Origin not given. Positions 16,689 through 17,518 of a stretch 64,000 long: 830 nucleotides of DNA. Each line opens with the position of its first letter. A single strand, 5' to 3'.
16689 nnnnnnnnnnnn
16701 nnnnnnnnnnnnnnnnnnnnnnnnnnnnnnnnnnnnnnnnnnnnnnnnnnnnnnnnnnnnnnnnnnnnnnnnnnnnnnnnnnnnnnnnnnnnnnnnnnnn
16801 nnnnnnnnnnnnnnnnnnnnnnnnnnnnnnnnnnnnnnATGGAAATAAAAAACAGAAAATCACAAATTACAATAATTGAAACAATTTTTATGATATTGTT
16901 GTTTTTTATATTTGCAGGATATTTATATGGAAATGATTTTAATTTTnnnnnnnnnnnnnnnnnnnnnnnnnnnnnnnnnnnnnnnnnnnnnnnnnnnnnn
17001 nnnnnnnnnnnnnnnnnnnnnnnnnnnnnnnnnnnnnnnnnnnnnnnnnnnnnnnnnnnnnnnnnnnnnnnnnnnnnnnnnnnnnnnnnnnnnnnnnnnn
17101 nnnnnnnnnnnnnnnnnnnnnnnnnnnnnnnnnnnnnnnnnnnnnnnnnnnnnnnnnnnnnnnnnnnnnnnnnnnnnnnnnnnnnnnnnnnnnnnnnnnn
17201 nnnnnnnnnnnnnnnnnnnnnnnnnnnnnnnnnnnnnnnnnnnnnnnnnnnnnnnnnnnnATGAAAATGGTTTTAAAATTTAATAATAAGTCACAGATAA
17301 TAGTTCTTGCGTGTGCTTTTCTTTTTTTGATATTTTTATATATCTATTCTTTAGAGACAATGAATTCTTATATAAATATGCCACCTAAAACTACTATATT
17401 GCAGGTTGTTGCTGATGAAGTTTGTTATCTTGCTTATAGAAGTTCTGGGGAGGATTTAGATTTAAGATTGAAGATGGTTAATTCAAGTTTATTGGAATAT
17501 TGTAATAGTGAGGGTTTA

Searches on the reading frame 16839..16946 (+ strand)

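Call 96: search_protein_families(library=pfam, proteins=[window:16839-16946:+], max_evalue=10)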
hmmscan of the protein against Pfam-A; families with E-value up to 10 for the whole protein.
seq(36 aa): 1 family
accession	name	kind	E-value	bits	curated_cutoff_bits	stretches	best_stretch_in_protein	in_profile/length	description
PF25258.1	DUF7859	-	0.12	12.7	27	1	15-30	17-32/49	Family of unknown function (DUF7859)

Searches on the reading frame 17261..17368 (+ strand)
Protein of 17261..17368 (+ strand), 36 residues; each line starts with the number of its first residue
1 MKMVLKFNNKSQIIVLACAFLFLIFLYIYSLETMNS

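Call 96: search_protein_families(library=pfam, proteins=[window:17261-17368:+], max_evalue=10)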
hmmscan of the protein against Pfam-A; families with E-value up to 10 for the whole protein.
seq(36 aa): 1 family
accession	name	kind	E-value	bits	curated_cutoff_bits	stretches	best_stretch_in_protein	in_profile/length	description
PF17158.10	MASE4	-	0.015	15.1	28.4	1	3-34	25-59/239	Membrane-associated sensor, integral membrane domain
